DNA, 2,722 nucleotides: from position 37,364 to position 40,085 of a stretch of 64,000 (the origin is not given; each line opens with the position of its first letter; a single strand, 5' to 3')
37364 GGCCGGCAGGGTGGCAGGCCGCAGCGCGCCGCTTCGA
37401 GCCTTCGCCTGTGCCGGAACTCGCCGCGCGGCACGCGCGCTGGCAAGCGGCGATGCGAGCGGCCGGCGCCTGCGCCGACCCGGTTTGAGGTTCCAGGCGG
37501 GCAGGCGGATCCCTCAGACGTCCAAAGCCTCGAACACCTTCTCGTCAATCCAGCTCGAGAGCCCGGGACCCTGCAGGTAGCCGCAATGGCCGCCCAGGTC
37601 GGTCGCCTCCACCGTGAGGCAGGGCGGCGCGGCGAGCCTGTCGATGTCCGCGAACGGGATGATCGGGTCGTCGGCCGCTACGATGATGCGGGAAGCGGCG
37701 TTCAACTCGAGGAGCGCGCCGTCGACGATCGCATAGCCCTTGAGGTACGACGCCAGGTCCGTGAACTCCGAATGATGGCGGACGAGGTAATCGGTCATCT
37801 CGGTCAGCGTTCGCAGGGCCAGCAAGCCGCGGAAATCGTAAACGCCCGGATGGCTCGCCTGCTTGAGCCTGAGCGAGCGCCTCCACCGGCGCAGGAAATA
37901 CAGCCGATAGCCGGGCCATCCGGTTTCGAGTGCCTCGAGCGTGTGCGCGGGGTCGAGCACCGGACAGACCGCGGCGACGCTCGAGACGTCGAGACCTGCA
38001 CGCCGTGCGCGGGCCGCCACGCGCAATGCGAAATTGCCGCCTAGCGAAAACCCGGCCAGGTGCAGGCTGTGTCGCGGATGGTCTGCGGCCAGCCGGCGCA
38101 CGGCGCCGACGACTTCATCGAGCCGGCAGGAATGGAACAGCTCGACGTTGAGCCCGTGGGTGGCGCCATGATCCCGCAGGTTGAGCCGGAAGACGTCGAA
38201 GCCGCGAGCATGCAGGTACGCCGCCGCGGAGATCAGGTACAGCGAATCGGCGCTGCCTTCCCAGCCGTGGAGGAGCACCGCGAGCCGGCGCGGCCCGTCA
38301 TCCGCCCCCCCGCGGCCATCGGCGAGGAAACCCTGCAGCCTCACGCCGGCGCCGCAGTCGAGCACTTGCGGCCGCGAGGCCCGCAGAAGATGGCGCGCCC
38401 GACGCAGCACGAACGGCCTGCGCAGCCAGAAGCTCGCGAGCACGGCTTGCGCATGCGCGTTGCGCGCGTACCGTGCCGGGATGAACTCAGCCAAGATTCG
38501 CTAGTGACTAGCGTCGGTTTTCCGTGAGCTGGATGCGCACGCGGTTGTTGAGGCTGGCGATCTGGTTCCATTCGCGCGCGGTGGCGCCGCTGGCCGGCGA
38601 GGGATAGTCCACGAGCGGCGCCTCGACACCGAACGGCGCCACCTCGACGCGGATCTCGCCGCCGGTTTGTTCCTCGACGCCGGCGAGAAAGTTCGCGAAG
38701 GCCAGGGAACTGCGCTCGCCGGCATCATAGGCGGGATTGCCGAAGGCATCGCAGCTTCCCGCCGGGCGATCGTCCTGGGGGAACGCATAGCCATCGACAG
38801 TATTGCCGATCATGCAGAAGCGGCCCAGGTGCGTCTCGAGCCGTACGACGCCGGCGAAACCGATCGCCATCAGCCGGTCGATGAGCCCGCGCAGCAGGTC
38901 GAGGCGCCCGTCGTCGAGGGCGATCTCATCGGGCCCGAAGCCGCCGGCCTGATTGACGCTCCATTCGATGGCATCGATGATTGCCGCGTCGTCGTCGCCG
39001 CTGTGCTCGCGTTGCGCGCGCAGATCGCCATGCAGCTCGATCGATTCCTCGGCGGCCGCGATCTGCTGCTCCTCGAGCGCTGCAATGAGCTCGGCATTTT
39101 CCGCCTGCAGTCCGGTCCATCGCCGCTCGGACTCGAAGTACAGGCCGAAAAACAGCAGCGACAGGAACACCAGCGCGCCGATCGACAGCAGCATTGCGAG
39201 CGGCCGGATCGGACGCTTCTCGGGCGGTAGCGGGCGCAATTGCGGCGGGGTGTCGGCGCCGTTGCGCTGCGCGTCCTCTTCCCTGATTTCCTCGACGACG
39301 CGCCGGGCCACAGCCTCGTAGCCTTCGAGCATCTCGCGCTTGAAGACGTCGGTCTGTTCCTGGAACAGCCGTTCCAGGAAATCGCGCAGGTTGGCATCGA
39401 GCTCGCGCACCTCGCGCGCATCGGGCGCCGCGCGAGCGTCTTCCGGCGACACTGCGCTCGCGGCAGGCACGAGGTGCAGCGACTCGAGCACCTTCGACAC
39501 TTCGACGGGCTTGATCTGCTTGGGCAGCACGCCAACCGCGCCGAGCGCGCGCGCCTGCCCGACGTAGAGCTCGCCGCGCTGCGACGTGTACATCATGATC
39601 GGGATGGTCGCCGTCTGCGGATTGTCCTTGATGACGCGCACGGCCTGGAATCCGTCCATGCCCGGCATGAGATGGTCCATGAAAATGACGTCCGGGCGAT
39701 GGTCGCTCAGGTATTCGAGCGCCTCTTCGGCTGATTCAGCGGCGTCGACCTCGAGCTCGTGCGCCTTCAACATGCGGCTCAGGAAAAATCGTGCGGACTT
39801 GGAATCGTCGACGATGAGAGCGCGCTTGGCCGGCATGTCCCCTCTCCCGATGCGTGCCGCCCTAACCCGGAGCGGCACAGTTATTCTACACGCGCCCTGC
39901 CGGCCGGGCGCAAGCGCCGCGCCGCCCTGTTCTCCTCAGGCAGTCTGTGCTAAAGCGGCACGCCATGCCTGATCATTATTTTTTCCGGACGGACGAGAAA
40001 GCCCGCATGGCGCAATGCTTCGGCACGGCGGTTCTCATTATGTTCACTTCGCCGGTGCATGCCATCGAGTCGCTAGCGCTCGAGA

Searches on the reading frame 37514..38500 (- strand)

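Call 56: search_protein_families(library=pfam, proteins=[window:37514-38500:-], max_evalue=0.00001)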
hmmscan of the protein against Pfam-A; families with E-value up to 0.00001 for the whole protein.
window:37514-38500:- (328 aa): 3 families
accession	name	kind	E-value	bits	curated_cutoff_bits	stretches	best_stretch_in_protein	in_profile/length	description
PF00561.26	Abhydrolase_1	-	1.3e-14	54.9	25.8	1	75-312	4-245/245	alpha/beta hydrolase fold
PF12697.13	Abhydrolase_6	-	8.9e-10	40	26.3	1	75-309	2-208/217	Alpha/beta hydrolase family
PF12146.15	Hydrolase_4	-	6.3e-09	35.9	27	1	70-188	3-117/239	Serine aminopeptidase, S33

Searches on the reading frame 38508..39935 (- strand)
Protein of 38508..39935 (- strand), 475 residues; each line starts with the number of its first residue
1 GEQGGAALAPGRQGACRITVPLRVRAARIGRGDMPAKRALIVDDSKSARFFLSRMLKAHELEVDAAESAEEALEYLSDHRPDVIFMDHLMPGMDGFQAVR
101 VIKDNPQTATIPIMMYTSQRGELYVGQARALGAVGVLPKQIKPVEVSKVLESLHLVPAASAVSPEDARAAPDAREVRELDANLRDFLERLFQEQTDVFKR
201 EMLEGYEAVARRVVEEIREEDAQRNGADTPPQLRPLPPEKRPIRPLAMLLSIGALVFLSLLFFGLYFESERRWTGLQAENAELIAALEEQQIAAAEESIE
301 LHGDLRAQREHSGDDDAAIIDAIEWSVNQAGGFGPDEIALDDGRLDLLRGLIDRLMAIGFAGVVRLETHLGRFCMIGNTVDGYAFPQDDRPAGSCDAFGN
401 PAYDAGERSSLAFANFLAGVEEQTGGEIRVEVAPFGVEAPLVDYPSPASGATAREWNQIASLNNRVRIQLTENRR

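Call 57: search_protein_families(library=pfam, proteins=[window:38508-39935:-], max_evalue=0.00001)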
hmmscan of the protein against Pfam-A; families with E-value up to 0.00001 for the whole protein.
window:38508-39935:- (475 aa): 1 family
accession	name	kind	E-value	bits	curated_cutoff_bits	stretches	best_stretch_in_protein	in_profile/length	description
PF00072.30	Response_reg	-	6.3e-24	84.7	30.2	1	40-149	2-109/111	Response regulator receiver domain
